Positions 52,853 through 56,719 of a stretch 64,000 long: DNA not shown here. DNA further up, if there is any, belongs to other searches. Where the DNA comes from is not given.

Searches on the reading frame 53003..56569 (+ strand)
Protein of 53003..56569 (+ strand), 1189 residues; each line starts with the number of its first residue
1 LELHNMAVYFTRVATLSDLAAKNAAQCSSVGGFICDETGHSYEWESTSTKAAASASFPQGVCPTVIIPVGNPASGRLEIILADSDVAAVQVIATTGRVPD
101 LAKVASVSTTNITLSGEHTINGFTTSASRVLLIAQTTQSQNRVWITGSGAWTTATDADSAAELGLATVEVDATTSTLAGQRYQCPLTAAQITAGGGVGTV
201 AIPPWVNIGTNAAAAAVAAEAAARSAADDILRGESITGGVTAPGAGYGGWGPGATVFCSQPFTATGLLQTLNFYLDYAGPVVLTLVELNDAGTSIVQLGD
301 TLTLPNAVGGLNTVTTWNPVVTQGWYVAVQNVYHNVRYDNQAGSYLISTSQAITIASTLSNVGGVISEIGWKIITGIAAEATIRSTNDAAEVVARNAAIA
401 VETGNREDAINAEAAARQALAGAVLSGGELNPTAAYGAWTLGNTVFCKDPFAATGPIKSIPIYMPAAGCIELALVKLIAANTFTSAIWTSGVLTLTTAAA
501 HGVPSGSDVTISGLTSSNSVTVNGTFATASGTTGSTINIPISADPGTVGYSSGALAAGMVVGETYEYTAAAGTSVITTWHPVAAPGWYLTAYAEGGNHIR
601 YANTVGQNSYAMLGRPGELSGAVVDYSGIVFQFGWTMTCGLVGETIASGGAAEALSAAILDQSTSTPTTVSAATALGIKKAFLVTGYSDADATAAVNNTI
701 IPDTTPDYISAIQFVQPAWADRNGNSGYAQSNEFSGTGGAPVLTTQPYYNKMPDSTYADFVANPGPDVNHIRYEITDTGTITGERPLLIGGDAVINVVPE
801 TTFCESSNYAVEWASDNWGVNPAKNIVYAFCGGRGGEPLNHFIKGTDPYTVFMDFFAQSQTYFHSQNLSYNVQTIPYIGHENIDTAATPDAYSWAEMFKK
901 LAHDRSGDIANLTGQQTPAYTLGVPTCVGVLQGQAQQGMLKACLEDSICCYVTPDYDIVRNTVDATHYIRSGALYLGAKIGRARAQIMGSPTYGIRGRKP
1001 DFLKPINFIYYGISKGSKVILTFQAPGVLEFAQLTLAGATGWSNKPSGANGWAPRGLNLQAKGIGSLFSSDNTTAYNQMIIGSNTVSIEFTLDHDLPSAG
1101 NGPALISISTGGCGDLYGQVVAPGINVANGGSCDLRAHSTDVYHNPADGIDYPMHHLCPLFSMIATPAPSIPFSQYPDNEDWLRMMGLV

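Call 3: search_protein_families(library=pfam, proteins=[window:53003-56569:+], max_evalue=1)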
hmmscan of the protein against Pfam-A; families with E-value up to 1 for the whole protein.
window:53003-56569:+ (1189 aa): 0 families

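Call 4: search_protein_families(library=phrogs, proteins=[window:53003-56569:+], max_evalue=0.1)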
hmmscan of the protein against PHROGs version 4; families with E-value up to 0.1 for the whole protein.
window:53003-56569:+ (1189 aa): 2 families
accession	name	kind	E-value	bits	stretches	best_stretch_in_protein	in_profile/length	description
phrog_4201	-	tail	3.3e-22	80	1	710-1166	263-674/676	tail fiber protein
phrog_24595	-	head and packaging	1.3e-12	48.8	1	86-227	31-173/325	virion structural protein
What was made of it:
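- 53003..56572 (+): 1189-aa fibre-like virion protein. It is a variable insertion between the 234-aa gene and the scaffold gene. phrog_4201 tail fiber E=3.3e-22 and phrog_24595 virion structural protein E=1.3e-12 (call 4).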
